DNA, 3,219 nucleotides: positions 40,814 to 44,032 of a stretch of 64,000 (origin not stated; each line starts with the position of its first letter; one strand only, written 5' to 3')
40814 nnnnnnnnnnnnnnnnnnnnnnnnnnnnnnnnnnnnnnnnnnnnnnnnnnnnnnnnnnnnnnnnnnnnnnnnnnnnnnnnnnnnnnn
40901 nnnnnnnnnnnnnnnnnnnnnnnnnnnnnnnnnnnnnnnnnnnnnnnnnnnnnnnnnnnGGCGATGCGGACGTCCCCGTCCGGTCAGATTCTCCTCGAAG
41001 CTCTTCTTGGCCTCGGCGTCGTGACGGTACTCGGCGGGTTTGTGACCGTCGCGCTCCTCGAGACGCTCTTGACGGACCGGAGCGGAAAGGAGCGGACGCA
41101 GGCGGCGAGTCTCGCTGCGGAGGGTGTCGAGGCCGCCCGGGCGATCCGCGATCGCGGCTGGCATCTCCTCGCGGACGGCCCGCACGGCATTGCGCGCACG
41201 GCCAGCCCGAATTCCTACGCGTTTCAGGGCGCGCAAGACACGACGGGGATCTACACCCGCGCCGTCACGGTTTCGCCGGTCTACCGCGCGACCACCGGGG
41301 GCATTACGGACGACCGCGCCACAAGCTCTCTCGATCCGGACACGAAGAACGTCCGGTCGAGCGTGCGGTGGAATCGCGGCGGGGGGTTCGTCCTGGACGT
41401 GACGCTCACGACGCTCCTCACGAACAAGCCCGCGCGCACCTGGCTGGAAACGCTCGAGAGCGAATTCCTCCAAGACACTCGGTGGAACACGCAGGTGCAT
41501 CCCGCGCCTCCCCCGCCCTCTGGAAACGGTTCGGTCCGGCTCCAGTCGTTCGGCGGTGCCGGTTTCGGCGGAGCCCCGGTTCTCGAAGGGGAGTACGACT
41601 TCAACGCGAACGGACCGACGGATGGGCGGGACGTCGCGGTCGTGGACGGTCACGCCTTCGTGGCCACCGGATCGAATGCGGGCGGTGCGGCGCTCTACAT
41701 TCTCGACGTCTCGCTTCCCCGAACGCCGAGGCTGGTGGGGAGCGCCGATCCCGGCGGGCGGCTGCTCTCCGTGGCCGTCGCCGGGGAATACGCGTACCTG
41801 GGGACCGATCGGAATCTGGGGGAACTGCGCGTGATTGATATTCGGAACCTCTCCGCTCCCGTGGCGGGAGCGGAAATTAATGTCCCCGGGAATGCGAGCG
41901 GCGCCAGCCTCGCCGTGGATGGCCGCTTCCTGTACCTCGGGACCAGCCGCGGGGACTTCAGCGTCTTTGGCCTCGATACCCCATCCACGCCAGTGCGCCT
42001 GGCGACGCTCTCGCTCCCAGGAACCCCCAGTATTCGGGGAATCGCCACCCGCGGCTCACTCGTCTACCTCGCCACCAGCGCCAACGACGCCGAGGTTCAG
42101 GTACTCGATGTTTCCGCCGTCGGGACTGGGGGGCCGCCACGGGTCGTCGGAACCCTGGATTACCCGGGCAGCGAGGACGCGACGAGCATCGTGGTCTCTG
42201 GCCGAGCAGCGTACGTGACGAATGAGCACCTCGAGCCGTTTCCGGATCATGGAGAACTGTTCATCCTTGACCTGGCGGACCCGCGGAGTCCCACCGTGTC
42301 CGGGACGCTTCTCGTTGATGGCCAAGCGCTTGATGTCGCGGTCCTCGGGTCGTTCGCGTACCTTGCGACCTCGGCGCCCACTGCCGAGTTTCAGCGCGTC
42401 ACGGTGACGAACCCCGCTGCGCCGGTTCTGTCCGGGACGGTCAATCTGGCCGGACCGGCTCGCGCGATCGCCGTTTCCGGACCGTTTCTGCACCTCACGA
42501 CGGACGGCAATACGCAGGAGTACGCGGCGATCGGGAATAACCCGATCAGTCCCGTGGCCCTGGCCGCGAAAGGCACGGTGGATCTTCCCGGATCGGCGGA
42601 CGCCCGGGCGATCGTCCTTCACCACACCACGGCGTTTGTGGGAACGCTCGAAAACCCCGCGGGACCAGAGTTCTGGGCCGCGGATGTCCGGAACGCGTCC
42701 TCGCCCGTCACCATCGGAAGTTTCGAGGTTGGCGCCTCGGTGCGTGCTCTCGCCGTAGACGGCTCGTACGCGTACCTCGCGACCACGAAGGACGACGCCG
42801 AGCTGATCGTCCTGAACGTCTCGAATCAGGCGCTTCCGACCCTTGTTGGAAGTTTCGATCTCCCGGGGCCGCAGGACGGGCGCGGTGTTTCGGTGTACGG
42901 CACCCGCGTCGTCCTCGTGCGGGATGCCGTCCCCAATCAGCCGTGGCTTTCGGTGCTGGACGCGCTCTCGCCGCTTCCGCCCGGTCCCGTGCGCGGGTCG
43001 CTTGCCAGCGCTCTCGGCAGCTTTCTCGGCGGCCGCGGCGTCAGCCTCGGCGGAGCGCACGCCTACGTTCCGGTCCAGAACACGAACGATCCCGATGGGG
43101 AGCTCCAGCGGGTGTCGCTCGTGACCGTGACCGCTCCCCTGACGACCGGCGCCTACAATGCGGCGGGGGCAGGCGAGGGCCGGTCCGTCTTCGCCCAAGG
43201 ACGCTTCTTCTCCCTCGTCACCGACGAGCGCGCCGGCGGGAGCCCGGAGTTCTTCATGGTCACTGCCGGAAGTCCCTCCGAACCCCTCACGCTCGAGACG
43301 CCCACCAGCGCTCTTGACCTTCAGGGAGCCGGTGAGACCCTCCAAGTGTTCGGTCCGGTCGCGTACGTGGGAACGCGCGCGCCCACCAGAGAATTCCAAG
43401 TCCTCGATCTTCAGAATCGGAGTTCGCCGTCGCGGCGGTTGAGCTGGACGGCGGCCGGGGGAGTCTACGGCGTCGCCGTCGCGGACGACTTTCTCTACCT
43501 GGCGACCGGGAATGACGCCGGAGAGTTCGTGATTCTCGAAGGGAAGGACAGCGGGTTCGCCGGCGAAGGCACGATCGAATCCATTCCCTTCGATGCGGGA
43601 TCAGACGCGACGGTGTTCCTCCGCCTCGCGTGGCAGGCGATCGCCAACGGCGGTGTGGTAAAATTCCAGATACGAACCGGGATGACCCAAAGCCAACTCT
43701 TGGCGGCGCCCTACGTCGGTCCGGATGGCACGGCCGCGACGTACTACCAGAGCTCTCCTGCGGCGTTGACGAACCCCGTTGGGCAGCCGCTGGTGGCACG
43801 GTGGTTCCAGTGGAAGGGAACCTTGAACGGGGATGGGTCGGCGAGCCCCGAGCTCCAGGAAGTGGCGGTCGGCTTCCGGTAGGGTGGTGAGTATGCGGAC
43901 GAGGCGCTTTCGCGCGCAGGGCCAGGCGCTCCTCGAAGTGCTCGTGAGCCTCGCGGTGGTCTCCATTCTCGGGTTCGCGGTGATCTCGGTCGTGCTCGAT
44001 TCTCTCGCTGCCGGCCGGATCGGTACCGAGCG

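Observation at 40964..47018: Two giant paralogous pilin-like proteins with LVIVD-type beta-propeller repeats embedded in the type IV pilus operon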

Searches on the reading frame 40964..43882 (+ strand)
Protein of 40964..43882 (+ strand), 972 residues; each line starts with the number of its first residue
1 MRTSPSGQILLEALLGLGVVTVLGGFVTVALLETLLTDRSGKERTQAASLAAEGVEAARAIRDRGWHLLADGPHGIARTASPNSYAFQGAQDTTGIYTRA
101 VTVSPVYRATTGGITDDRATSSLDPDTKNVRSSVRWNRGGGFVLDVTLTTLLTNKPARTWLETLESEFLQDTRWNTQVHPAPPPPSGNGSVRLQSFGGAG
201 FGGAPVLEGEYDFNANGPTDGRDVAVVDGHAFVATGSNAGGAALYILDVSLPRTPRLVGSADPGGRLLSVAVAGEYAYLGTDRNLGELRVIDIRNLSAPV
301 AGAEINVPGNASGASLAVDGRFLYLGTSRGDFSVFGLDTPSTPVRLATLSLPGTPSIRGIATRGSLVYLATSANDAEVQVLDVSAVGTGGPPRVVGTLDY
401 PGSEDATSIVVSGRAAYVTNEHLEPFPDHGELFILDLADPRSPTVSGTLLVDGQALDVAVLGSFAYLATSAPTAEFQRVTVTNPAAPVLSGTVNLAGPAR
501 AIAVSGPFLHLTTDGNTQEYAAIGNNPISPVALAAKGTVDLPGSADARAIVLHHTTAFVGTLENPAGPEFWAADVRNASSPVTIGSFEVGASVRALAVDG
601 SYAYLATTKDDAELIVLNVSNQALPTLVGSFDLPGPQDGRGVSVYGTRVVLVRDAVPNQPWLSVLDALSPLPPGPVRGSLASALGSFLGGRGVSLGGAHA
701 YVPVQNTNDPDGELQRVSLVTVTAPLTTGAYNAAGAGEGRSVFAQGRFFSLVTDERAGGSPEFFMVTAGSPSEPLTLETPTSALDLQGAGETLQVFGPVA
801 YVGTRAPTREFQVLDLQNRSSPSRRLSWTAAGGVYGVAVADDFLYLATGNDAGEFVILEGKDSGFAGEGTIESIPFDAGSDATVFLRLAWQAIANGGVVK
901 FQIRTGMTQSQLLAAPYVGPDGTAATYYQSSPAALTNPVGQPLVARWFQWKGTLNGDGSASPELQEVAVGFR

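Call 5: search_protein_families(library=pfam, proteins=[window:40964-43882:+], max_evalue=1)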
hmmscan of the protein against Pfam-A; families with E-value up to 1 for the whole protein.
window:40964-43882:+ (972 aa): 3 families
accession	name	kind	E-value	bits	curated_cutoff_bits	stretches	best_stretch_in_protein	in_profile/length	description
PF08309.17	LVIVD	-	3.1e-27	94.1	20.2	4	593-632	4-41/42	LVIVD repeat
PF09826.15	Beta_propel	-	1.7e-07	30.9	22.4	2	237-309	279-350/495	Beta propeller domain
PF05694.17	SBP56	-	0.19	10.9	34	0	282-354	278-350/453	56kDa selenium binding protein (SBP56)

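Call 32: search_protein_families(library=ncbifam, proteins=[window:40964-43882:+], max_evalue=1)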
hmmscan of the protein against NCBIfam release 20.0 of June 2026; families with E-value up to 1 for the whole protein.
window:40964-43882:+ (972 aa): 1 family
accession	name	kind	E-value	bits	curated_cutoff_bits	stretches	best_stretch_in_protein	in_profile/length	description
TIGR04312.1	choice_anch_B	subfamily_domain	4.2e-07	29.6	100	1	333-459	56-182/364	choice-of-anchor B family protein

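Call 33: predict_structure(alignment_id=A1)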
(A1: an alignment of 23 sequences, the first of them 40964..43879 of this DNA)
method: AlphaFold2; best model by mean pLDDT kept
length: 972 residues; sequences in the alignment: 23
mean_pLDDT: 80.9   pTM: 0.54
mean pLDDT of the five models: 80.9, 79.8, 77.4, 74.2, 64.9
residues with pLDDT >= 90: 320; 70-90: 457; 50-70: 147; < 50: 48
segments of 3 or more residues with pLDDT < 50: 1-4, 6-8, 14-18, 23-26, 155-161, 183-186, 197-202, 526-531
pLDDT, mean of each block of 10 residues (from residue 1): 46 49 49 61 83 88 86 90 81 91 90 81 88 83 83 58 55 68 57 55 72 72 87 78 85 86 90 91 90 91 86 90 93 93 93 92 91 91 88 92 82 88 78 90 92 91 85 88 79 90 82 88 62 78 84 90 89 89 93 91 92 91 91 84 85 80 74 65 56 83 69 82 78 81 85 78 85 80 86 83 90 78 80 90 87 86 63 80 69 78 86 84 77 61 79 74 78 62
secondary structure, 60 per line:
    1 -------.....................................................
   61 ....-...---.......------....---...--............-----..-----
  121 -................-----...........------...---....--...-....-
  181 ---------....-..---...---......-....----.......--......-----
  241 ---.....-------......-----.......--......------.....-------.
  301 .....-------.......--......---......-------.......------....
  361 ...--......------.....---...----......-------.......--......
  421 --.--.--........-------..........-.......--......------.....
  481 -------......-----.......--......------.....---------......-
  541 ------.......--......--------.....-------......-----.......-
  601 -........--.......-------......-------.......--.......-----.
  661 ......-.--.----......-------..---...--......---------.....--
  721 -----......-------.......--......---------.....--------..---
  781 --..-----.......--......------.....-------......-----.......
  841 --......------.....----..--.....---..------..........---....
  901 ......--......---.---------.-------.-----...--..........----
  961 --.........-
elements in order (helices of 4 or more, strands of 3 or more residues): H8-64 E72-78 E85-88 E92-94 E97-108 E122-137 E143-153 E160-162 H166-169 E172-174 E176-179 E190-193 E206-211 H213-216 E221-227 E230-235 E244-248 E256-261 E267-273 E276-281 E288-292 E300-305 E313-319 E322-327 E331-336 E344-350 E357-363 E366-371 E378-382 E393-398 E406-412 E415-420 E429-436 E444-453 E455-461 E464-469 E476-480 E488-493 E499-505 E508-513 E520-524 E534-539 E547-553 E556-561 E570-574 E582-587 E593-599 E602-609 E612-618 E626-631 E639-645 E648-654 E660-666 E676-681 E694-696 E699-704 E714-718 E726-731 E739-745 E748-753 E763-767 E790-796 E799-804 E811-815 E823-828 E834-840 E843-848 E855-859 E868-872 E884-893 E897-906 H909-914 E942-944 E947-956 E963-971

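Call 38: fold_search(model_id=the predicted structure, library=pdb)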
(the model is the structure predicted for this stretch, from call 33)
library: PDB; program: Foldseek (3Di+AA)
matches with E <= 10: 1410; with E <= 0.001: 999
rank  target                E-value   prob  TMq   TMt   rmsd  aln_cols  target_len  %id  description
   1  9i3v_B                3.0e-16  1.00  0.18  0.05  38.5       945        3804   10  Cryo-EM structure of the human LRP2 ectodomain (released 2026-02-04)
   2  9n73_LQ               3.8e-16  1.00  0.25  0.30  25.1       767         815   12  SSU processome maturation and disassembly, State G (released 2025-10-29)
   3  9n77_LT               5.5e-16  1.00  0.25  0.28  24.9       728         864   10  SSU processome maturation and disassembly, State K (released 2025-11-05)
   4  9n6z_LQ               5.5e-16  1.00  0.26  0.30  25.1       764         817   12  SSU processome maturation and disassembly, State D (released 2025-11-05)
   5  9n6z_LT               6.6e-16  1.00  0.24  0.27  24.2       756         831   11  SSU processome maturation and disassembly, State D (released 2025-11-05)
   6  7d4i_B2               1.3e-15  1.00  0.26  0.30  25.0       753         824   13  Cryo-EM structure of 90S small ribosomal precursors complex with the DEAH-box RNA helicase Dhr1 (State F) (released 2021-10-06)
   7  6zqf_UL               1.3e-15  1.00  0.25  0.31  25.0       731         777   13  Cryo-EM structure of the 90S pre-ribosome from Saccharomyces cerevisiae, state Dis-B (Poly-Ala) (released 2020-09-23)
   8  9g33_UL               1.3e-15  1.00  0.25  0.28  24.3       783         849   12  Stalled 90S - Utp23-Krr1-deltaC3 (released 2025-06-18)
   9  8j07_i8               1.6e-15  1.00  0.25  0.18  25.2       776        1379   11  96nm repeat of human respiratory doublet microtubule and associated axonemal complexes (released 2023-07-26)
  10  9n6v_LT               1.8e-15  1.00  0.24  0.27  24.0       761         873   11  SSU processome maturation and disassembly, State A (released 2025-11-05)
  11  2hye_A                1.8e-15  1.00  0.26  0.23  25.4       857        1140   11  Crystal Structure of the DDB1-Cul4A-Rbx1-SV5V Complex (released 2006-10-03)
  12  9n73_LT               2.0e-15  1.00  0.24  0.27  24.3       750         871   10  SSU processome maturation and disassembly, State G (released 2025-10-29)
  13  9qaw_B                2.2e-15  1.00  0.19  0.05  41.9      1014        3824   10  CryoEM structure of the human LRP2 receptor ectodomain in complex with LRPAP1 (released 2026-03-11)
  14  7okq_A                2.8e-15  1.00  0.25  0.22  29.7       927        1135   10  Cryo-EM Structure of the DDB1-DCAF1-CUL4A-RBX1 Complex (released 2021-10-13)
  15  7mq8_LR               3.2e-15  1.00  0.26  0.32  26.1       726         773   10  Cryo-EM structure of the human SSU processome, state pre-A1 (released 2021-09-22)
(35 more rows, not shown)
